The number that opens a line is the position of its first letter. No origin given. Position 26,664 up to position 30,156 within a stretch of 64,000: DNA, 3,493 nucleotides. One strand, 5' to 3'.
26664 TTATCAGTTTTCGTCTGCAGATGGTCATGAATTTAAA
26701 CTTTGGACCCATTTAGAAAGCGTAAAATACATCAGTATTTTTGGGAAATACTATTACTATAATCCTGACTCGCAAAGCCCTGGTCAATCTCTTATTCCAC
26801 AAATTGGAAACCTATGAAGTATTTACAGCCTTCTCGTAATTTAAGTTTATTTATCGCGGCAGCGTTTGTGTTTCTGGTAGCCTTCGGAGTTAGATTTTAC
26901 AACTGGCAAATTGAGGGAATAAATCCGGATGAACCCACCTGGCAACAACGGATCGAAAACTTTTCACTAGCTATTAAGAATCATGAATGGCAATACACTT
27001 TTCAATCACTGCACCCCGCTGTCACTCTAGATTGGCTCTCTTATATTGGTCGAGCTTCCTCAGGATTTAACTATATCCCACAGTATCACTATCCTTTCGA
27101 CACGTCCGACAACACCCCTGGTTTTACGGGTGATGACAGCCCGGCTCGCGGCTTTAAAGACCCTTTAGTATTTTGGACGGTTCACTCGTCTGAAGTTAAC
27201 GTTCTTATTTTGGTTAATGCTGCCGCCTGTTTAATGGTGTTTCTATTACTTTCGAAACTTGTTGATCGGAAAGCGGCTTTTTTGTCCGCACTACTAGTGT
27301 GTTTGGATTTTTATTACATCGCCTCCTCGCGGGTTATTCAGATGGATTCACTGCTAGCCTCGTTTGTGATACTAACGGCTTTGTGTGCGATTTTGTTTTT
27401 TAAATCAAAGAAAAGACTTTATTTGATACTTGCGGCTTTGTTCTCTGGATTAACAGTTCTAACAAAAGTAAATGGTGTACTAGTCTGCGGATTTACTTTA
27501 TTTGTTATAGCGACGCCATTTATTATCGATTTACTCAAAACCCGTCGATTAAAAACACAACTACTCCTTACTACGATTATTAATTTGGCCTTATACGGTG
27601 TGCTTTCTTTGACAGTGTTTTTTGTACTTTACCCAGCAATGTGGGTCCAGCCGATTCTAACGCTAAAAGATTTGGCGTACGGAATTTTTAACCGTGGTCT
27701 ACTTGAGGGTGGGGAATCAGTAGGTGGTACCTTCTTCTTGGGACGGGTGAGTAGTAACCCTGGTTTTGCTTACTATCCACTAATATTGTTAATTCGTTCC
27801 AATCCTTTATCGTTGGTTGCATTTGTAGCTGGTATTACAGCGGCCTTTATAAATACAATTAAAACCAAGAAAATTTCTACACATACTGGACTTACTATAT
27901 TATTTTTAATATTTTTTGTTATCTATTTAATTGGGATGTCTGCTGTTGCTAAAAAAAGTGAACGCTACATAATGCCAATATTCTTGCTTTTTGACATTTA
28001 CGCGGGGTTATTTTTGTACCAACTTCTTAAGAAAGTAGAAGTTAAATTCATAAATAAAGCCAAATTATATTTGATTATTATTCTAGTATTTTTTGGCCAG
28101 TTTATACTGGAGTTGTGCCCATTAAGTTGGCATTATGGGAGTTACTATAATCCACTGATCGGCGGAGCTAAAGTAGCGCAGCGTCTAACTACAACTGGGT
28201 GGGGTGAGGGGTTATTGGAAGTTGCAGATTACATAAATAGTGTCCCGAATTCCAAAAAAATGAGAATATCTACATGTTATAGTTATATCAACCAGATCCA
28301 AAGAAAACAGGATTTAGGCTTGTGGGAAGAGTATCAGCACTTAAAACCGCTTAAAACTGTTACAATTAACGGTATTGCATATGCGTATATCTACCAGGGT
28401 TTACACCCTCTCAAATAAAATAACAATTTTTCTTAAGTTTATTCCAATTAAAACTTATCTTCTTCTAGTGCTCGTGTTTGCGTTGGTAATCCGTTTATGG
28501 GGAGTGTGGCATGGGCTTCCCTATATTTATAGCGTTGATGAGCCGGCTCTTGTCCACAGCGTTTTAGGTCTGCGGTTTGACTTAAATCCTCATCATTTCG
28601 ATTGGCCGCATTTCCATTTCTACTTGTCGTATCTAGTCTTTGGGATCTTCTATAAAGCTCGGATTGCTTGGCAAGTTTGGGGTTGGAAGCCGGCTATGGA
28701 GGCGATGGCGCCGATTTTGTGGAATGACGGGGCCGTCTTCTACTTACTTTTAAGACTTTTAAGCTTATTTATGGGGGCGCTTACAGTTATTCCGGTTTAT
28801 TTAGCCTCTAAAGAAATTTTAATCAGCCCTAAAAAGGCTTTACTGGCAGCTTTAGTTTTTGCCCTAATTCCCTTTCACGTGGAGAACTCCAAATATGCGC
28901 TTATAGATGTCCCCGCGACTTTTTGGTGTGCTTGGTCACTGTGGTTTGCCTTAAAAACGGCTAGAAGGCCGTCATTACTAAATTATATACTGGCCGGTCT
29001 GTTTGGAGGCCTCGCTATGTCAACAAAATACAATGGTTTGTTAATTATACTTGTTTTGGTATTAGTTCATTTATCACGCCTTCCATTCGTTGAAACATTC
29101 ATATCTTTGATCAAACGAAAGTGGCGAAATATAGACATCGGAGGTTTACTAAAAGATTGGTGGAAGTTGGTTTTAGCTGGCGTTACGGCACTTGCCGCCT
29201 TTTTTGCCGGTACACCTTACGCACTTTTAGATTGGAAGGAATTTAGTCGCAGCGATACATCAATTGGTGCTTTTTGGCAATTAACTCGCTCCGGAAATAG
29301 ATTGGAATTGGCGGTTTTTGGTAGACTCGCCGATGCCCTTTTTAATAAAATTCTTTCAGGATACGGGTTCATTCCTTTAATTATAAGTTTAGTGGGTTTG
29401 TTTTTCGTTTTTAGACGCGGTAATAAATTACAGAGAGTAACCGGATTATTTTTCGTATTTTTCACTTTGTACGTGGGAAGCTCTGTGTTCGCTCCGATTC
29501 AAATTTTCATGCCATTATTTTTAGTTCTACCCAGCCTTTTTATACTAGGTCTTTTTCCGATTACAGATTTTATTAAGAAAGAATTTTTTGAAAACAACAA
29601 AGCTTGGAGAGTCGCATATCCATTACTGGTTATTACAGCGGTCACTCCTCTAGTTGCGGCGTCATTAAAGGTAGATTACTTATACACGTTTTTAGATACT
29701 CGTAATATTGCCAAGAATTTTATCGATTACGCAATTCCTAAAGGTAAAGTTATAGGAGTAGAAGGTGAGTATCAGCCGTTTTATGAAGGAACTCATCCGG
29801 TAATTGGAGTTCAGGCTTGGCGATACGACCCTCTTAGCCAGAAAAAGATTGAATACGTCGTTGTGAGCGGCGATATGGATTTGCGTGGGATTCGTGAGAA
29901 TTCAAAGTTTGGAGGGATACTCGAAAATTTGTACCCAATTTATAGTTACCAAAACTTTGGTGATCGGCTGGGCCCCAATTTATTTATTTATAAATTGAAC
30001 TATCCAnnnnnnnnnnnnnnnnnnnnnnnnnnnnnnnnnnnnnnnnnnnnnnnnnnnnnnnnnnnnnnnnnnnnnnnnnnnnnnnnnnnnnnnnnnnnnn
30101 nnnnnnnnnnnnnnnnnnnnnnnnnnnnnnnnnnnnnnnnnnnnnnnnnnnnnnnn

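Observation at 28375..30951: ArnT-like GT-C domain fused to a CapA/PGA_cap-like metallophosphoesterase-fold domain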

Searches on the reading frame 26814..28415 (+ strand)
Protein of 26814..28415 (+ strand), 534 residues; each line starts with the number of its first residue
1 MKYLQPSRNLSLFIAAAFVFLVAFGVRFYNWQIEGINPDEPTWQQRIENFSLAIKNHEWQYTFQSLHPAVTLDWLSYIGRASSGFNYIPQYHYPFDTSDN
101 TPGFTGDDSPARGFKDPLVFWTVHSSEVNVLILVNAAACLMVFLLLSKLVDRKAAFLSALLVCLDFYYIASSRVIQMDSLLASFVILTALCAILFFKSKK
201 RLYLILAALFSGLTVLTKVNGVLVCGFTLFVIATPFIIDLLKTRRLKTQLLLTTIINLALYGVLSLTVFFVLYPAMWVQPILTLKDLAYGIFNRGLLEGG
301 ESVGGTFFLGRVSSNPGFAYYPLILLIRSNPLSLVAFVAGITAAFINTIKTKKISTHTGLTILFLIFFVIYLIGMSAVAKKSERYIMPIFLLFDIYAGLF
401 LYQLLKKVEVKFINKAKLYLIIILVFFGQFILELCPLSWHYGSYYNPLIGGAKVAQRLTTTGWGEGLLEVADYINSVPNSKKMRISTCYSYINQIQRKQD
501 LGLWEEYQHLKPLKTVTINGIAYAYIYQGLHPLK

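Call 3: search_protein_families(library=pfam, proteins=[window:26814-28415:+], max_evalue=1)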
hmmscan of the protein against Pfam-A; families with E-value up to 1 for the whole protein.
window:26814-28415:+ (534 aa): 2 families
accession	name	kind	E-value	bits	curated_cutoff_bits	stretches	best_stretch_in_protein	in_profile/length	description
PF02366.24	PMT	-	1.3e-10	41.8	22.7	1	136-260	95-219/245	Dolichyl-phosphate-mannose-protein mannosyltransferase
PF13231.12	PMT_2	-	3e-07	31.2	26.1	1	130-253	27-149/160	Dolichyl-phosphate-mannose-protein mannosyltransferase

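Call 4: search_protein_families(library=ncbifam, proteins=[window:26814-28415:+], max_evalue=1)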
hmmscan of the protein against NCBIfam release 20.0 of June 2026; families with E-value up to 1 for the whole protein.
window:26814-28415:+ (534 aa): 1 family
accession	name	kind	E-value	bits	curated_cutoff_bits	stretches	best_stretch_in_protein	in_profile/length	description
TIGR03663.1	TIGR03663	subfamily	6.7e-10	38.6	126.25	1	132-426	78-364/435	flippase activity-associated protein Agl23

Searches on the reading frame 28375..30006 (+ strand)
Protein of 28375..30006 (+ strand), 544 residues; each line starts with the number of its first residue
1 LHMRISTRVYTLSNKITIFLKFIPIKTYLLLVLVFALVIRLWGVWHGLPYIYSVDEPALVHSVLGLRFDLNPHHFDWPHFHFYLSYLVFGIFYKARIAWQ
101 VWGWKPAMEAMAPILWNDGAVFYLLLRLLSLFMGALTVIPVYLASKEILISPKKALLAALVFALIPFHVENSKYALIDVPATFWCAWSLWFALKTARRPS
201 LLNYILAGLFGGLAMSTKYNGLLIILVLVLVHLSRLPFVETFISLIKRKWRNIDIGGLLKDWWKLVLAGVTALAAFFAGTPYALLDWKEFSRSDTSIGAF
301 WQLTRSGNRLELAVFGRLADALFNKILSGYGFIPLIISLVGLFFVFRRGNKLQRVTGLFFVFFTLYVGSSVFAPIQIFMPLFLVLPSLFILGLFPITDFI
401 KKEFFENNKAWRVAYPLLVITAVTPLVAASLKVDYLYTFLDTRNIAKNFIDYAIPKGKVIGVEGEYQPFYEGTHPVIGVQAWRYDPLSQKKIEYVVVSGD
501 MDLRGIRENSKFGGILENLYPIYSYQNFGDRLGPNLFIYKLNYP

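Call 38: search_solved_structures(query=window:28375-30006:+, max_evalue=0.01, show_alignments=2)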
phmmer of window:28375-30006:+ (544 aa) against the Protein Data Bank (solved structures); distinct sequences matched with E-value up to 0.01: 1.
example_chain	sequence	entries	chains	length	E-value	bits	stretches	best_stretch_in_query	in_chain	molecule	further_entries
6p25_A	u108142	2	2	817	4.6e-05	25.5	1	122-239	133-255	Dolichyl-phosphate-mannose--protein mannosyltransferase 1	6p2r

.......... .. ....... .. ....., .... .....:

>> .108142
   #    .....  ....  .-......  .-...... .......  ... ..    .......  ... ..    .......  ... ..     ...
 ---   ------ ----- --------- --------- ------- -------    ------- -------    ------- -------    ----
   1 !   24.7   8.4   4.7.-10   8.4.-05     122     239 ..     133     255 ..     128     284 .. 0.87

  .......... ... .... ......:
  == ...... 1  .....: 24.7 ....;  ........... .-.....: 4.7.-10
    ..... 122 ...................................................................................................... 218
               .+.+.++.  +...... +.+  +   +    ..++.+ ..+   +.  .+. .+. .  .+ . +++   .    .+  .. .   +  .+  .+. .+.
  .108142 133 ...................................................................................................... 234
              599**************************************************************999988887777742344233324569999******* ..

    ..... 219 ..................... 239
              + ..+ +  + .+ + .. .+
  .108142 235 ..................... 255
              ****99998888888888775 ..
